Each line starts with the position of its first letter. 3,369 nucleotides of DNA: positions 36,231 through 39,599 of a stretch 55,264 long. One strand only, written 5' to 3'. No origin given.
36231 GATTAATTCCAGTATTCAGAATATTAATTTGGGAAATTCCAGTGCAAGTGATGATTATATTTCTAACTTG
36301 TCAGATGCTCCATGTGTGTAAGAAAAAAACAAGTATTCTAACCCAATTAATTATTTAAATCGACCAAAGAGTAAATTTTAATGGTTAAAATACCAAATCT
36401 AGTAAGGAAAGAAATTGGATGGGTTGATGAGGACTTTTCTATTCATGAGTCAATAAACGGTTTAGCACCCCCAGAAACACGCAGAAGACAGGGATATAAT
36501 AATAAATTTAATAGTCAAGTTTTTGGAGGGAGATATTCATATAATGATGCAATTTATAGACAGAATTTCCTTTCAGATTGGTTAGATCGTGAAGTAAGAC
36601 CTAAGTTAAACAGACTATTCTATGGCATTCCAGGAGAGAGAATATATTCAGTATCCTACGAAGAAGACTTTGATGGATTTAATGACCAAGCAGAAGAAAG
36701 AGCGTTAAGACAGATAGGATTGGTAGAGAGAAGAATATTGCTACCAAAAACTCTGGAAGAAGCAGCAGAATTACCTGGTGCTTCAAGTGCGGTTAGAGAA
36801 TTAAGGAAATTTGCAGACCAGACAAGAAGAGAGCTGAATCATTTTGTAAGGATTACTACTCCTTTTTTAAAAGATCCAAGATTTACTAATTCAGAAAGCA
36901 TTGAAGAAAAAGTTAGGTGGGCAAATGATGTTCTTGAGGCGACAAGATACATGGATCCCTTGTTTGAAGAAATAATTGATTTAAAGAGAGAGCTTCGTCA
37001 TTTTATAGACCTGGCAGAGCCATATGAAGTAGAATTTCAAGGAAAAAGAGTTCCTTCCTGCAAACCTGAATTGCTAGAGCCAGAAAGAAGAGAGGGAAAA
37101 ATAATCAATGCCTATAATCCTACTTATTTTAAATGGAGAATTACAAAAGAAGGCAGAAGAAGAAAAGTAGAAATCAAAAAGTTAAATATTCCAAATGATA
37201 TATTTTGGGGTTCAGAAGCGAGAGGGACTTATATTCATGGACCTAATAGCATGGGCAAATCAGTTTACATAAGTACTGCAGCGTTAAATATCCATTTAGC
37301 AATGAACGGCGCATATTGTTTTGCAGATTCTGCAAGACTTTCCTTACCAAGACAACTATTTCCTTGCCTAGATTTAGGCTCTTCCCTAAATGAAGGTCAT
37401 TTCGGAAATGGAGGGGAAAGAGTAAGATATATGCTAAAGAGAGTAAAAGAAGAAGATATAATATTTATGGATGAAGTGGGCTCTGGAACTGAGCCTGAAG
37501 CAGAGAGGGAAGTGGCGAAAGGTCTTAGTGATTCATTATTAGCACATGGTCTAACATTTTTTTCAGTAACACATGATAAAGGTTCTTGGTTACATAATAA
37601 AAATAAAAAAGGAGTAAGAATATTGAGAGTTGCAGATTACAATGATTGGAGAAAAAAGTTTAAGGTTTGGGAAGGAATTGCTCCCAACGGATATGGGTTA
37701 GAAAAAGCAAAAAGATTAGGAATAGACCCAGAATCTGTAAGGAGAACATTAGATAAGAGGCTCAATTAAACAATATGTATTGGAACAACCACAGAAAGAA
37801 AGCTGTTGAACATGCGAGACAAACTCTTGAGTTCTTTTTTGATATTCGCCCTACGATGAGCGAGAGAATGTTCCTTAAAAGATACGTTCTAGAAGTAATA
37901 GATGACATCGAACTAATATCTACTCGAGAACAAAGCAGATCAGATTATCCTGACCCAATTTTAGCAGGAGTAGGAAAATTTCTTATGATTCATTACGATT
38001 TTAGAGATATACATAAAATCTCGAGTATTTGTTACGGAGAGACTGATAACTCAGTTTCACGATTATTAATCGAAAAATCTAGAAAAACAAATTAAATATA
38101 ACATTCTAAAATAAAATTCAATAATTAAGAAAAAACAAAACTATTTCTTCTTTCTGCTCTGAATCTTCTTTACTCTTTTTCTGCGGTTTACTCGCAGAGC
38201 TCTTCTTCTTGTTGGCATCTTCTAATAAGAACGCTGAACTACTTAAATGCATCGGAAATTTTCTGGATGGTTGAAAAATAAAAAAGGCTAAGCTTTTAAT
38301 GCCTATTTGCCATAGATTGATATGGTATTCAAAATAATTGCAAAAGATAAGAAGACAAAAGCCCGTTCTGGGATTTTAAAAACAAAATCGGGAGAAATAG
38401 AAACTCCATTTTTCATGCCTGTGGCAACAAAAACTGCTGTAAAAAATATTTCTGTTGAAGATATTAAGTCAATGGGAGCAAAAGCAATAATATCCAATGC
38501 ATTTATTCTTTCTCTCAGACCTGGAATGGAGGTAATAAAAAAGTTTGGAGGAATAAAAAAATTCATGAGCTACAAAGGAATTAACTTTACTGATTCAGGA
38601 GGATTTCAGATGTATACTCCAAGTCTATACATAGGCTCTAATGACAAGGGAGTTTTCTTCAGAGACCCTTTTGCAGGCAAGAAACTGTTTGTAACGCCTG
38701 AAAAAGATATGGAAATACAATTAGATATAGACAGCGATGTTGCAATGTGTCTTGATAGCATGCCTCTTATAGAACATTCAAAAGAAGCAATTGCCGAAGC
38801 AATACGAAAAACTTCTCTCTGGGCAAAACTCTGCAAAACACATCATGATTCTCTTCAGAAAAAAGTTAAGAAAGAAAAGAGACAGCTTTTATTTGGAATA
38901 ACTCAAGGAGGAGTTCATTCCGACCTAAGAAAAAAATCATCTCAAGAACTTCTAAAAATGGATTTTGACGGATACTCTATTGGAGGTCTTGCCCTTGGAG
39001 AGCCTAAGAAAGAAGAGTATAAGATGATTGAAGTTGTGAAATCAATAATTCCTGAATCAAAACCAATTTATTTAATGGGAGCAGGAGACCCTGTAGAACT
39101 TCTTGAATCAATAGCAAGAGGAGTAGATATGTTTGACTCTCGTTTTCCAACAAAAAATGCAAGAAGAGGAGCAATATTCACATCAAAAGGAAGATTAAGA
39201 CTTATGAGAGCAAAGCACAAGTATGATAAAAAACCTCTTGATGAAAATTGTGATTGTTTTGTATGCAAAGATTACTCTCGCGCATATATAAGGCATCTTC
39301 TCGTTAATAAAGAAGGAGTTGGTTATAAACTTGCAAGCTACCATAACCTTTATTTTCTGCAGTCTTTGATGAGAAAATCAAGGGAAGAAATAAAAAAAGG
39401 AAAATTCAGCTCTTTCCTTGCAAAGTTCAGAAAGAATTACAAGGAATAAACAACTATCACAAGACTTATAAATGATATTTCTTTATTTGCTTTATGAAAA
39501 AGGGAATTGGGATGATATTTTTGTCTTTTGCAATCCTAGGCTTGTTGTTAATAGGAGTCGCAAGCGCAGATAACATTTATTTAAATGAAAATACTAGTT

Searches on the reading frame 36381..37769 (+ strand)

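Call 66: search_protein_families(library=pfam, proteins=[window:36381-37769:+], max_evalue=0.001)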
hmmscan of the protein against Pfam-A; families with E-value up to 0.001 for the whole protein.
window:36381-37769:+ (462 aa): 1 family
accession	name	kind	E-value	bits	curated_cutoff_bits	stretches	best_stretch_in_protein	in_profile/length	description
PF00488.27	MutS_V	-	4.1e-13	50.2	30.2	1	285-453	3-176/188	MutS domain V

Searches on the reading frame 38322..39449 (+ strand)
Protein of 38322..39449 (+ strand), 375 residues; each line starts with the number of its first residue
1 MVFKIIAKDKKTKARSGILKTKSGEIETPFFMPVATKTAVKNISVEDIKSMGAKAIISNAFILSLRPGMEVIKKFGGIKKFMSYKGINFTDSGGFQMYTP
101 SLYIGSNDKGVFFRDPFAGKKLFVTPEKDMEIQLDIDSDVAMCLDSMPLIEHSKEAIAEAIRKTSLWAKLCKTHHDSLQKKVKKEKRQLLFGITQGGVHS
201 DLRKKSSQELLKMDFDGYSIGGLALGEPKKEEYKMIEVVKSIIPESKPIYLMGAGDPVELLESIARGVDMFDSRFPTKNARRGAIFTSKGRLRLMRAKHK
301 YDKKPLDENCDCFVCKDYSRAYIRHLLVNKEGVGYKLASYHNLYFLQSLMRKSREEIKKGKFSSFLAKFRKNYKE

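Call 66: search_protein_families(library=pfam, proteins=[window:38322-39449:+], max_evalue=0.001)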
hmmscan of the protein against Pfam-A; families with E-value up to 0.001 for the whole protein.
window:38322-39449:+ (375 aa): 1 family
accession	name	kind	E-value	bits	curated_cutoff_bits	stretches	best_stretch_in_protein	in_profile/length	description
PF01702.25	TGT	-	4.7e-129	430.9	26.3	1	13-374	2-356/357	Queuine tRNA-ribosyltransferase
